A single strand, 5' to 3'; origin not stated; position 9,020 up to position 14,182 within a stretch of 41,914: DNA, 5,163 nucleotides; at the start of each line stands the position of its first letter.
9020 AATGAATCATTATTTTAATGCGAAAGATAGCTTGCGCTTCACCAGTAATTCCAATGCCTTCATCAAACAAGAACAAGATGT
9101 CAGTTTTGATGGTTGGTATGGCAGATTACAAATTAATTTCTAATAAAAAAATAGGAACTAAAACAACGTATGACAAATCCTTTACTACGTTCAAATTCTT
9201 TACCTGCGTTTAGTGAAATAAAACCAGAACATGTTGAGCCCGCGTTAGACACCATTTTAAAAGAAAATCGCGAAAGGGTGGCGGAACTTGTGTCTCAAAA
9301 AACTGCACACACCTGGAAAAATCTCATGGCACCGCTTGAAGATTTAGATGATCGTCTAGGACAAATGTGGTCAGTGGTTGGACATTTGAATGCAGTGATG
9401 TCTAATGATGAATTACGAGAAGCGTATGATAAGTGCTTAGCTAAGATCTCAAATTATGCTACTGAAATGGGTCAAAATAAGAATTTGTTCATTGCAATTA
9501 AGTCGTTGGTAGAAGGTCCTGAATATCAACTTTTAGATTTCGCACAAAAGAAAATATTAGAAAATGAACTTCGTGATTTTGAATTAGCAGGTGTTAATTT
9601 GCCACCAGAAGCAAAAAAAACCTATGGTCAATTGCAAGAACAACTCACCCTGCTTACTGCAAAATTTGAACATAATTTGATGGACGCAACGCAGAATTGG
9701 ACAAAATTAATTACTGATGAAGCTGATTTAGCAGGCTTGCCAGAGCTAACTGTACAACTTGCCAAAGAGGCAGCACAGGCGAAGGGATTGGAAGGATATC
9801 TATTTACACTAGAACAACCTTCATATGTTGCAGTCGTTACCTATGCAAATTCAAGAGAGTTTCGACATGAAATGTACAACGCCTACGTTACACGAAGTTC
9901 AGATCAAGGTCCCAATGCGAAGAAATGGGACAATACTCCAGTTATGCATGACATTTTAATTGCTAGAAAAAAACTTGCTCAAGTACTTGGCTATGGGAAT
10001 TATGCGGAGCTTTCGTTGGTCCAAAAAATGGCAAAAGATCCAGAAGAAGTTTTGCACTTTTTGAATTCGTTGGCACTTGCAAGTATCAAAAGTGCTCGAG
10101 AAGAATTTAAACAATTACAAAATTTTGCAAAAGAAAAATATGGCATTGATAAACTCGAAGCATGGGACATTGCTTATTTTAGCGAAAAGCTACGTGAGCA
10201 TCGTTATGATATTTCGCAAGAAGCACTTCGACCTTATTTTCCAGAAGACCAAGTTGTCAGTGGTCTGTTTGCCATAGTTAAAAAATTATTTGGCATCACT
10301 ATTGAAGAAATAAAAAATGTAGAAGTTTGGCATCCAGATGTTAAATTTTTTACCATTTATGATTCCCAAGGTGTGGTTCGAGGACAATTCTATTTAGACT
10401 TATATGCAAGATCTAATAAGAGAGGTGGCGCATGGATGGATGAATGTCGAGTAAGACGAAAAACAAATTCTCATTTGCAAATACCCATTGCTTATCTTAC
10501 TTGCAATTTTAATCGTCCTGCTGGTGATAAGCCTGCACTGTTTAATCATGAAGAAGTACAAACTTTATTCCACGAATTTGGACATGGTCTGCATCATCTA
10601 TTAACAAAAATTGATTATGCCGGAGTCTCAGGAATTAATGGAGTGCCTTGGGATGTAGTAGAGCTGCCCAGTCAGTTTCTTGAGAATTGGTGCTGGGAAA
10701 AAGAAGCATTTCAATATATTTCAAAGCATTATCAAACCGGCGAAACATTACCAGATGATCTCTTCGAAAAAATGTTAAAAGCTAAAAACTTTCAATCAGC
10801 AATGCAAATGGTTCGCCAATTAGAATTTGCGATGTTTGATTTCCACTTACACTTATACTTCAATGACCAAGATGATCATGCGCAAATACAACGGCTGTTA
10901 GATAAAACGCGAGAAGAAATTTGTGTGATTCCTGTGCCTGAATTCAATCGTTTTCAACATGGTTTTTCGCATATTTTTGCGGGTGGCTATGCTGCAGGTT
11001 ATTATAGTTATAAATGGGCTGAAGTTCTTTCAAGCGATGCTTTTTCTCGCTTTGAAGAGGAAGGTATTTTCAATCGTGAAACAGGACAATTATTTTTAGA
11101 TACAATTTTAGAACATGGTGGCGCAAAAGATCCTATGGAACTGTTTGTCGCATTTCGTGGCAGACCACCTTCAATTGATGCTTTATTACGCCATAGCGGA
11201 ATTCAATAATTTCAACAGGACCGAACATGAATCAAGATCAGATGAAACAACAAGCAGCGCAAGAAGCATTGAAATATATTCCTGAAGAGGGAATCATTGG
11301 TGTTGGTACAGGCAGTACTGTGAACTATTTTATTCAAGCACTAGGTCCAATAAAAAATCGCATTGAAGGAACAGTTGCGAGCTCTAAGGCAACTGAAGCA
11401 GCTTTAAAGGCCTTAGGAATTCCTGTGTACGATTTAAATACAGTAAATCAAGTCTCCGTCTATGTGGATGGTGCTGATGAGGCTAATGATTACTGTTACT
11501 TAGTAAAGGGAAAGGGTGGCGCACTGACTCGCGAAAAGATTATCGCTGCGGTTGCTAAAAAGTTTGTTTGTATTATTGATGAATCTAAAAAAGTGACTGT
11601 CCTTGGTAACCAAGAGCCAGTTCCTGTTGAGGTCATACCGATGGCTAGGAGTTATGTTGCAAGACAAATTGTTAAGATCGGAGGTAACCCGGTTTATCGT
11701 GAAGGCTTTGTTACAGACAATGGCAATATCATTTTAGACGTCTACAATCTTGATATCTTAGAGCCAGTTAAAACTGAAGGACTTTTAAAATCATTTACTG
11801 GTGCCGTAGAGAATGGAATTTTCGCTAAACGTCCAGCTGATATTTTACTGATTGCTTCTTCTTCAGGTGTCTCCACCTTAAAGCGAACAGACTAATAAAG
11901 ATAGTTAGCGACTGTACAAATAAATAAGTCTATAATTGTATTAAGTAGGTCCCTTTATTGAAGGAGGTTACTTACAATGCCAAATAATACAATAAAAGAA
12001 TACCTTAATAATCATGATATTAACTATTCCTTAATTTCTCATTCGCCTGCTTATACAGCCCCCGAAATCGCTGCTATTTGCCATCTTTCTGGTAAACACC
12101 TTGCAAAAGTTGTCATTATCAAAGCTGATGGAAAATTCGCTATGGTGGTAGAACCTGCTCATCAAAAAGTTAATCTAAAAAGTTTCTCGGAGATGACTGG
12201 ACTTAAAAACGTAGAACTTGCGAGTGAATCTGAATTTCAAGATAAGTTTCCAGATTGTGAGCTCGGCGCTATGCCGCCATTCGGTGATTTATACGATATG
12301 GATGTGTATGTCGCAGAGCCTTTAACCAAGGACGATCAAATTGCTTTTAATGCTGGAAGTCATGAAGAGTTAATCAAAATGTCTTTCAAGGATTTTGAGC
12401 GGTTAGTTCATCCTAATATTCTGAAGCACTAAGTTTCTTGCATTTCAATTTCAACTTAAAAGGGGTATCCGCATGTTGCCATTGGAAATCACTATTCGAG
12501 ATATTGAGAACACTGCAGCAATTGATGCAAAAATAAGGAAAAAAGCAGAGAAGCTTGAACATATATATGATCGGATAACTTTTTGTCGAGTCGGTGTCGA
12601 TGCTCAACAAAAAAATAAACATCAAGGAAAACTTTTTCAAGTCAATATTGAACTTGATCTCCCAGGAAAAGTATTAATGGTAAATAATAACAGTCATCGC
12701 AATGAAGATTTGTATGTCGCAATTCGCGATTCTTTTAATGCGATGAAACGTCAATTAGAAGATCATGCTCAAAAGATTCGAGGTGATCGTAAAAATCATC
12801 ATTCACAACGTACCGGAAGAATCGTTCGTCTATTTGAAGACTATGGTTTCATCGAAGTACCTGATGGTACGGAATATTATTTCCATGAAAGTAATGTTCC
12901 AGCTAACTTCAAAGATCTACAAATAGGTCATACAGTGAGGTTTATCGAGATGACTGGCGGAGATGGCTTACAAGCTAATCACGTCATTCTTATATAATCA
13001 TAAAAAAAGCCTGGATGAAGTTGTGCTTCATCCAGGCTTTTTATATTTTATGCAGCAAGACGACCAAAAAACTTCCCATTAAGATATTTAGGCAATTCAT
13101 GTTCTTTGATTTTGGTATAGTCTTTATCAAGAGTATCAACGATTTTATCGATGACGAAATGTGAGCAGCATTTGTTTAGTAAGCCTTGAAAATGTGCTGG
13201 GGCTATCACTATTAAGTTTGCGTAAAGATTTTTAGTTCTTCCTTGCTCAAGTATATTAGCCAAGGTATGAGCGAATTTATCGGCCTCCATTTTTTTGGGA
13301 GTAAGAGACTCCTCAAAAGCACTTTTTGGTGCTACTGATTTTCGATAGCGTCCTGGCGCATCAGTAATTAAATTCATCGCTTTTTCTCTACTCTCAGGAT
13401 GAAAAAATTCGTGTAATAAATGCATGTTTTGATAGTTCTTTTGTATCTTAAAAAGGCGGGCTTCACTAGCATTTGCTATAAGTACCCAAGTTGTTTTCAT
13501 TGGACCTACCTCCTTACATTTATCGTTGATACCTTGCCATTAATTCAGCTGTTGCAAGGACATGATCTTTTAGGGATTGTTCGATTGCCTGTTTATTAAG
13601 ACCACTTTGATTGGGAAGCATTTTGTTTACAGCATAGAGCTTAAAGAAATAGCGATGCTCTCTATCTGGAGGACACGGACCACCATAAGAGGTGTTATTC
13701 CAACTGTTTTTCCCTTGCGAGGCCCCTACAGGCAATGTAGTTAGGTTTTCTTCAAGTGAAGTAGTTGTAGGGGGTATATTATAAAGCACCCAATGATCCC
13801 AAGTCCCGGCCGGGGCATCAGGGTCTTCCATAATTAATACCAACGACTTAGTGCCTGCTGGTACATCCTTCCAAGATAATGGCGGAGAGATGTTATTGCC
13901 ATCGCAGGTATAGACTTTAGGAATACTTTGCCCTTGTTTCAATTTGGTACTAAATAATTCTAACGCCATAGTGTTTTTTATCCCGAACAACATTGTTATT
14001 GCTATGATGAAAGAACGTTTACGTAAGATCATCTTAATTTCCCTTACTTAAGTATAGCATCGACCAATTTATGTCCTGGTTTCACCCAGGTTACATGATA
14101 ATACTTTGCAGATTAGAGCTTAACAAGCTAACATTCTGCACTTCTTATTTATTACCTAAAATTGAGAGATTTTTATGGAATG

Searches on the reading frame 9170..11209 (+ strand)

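Call 61: search_protein_families(library=pfam, proteins=[window:9170-11209:+], max_evalue=0.00001)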
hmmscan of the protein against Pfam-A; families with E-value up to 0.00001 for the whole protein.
window:9170-11209:+ (679 aa): 2 families
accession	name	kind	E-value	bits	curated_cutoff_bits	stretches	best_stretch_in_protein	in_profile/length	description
PF01432.26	Peptidase_M3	-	5.1e-157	524.3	27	1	223-677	2-456/457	Peptidase family M3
PF19310.4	TOP_N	-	1.2e-27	96.5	27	1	28-148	3-122/123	Neurolysin/Thimet oligopeptidase, N-terminal domain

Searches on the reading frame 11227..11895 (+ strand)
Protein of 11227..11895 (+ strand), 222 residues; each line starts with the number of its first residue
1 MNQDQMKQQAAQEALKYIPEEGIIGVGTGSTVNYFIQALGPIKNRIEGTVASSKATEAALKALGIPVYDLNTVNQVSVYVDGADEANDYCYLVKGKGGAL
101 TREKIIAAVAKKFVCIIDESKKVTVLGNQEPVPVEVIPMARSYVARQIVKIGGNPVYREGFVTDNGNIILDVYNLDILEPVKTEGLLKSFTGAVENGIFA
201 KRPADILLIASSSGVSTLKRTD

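Call 61: search_protein_families(library=pfam, proteins=[window:11227-11895:+], max_evalue=0.00001)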
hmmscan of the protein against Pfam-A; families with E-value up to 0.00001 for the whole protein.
window:11227-11895:+ (222 aa): 1 family
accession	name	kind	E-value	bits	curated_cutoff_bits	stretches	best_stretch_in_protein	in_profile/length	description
PF06026.20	Rib_5-P_isom_A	-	1.1e-53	181.8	26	1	49-213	2-172/173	Ribose 5-phosphate isomerase A (phosphoriboisomerase A)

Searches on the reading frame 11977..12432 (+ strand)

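Call 61: search_protein_families(library=pfam, proteins=[window:11977-12432:+], max_evalue=0.00001)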
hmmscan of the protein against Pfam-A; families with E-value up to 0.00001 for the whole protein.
window:11977-12432:+ (151 aa): 1 family
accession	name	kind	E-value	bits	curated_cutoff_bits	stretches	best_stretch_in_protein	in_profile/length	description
PF04073.20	tRNA_edit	-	8.2e-23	81.3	25.5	1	22-143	1-123/123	Aminoacyl-tRNA editing domain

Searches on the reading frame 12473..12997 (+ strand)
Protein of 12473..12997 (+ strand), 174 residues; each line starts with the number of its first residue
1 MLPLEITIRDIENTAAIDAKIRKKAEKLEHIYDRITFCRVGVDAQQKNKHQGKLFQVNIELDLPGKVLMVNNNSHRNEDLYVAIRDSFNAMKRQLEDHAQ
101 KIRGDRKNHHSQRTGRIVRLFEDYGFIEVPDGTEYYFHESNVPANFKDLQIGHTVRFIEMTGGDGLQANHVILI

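Call 61: search_protein_families(library=pfam, proteins=[window:12473-12997:+], max_evalue=0.00001)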
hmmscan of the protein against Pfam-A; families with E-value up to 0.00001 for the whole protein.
window:12473-12997:+ (174 aa): 2 families
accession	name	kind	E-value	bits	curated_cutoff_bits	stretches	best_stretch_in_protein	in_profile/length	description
PF02482.25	Ribosomal_S30AE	-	5.9e-15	56.2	23.7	1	5-103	2-88/88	Sigma 54 modulation protein / S30EA ribosomal protein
PF00313.28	CSD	-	8.8e-07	29.1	27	1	118-173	5-65/66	'Cold-shock' DNA-binding domain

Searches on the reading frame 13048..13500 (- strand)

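Call 62: search_protein_families(library=pfam, proteins=[window:13048-13500:-], max_evalue=0.00001)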
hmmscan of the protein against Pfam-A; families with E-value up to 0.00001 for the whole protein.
window:13048-13500:- (150 aa): 2 families
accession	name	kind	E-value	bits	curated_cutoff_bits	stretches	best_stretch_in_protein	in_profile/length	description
PF10116.14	Host_attach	-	8.2e-33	114.3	26.7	1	5-140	1-138/138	Protein required for attachment to host cells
PF18856.6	baeRF_family12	-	2.9e-24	86.7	27.7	1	4-139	2-137/138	Bacterial archaeo-eukaryotic release factor family 12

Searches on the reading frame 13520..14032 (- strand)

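Call 62: search_protein_families(library=pfam, proteins=[window:13520-14032:-], max_evalue=0.00001)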
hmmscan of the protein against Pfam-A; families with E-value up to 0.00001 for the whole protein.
window:13520-14032:- (170 aa): 1 family
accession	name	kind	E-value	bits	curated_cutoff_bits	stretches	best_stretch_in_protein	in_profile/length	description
PF01161.25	PBP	-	4.1e-45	153.9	24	1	37-168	2-135/135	Phosphatidylethanolamine-binding protein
